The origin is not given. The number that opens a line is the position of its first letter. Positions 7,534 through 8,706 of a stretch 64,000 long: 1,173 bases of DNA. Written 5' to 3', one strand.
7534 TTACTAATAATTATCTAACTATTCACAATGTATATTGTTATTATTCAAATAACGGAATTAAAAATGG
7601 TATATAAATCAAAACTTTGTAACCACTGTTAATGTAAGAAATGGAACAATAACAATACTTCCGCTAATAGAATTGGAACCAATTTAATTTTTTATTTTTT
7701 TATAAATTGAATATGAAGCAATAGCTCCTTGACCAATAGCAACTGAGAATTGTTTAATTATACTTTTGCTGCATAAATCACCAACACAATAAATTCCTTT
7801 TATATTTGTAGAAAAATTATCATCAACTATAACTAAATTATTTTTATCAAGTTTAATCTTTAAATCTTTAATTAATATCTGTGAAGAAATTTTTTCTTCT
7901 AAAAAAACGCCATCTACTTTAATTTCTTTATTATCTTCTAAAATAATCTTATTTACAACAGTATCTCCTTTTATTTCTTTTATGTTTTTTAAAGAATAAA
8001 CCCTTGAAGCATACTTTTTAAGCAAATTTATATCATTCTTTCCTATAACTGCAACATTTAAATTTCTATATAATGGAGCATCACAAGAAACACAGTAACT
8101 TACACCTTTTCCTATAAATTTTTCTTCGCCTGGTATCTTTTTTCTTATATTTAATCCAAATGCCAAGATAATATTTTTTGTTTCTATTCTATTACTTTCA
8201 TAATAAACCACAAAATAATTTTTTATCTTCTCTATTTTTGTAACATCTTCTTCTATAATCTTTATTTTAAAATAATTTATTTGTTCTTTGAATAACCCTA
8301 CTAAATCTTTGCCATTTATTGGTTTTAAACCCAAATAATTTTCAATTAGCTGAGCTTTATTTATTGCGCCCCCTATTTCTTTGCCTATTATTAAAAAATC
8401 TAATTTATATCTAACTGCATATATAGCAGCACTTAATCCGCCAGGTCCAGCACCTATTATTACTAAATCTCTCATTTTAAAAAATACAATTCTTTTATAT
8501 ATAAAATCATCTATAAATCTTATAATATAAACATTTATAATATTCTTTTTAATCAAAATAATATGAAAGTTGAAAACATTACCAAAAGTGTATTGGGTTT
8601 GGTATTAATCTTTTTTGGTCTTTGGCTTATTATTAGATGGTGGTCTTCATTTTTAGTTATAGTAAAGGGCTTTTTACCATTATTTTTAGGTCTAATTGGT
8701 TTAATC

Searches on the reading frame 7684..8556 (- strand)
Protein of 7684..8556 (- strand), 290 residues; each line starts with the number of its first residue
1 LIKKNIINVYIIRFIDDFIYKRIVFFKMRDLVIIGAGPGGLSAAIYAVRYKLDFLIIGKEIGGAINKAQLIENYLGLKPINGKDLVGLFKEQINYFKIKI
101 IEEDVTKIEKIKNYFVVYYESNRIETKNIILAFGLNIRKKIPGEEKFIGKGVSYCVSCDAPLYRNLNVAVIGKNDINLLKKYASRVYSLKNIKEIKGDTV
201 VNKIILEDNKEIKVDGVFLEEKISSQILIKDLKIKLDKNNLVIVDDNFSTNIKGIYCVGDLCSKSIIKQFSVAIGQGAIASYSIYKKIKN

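Call 98: search_protein_families(library=pfam, proteins=[window:7684-8556:-], max_evalue=0.001)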
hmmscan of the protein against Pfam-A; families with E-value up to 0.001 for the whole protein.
window:7684-8556:- (290 aa): 5 families
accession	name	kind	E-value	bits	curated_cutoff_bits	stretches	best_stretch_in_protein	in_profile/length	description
PF07992.20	Pyr_redox_2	-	4.3e-28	99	26.1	2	30-172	2-149/291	Pyridine nucleotide-disulphide oxidoreductase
PF13738.12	Pyr_redox_3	-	1.5e-11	44.6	30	1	80-175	78-174/305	Pyridine nucleotide-disulphide oxidoreductase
PF01946.23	Thi4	-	7.4e-05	22.5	26.2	0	21-61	10-51/235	Thi4 family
PF03486.20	HI0933_like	-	0.00037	20.4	50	0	30-59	2-31/244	HI0933-like protein Rossmann domain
PF13450.12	NAD_binding_8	-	0.00058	20.5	21.9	0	33-66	1-36/68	NAD(P)-binding Rossmann-like domain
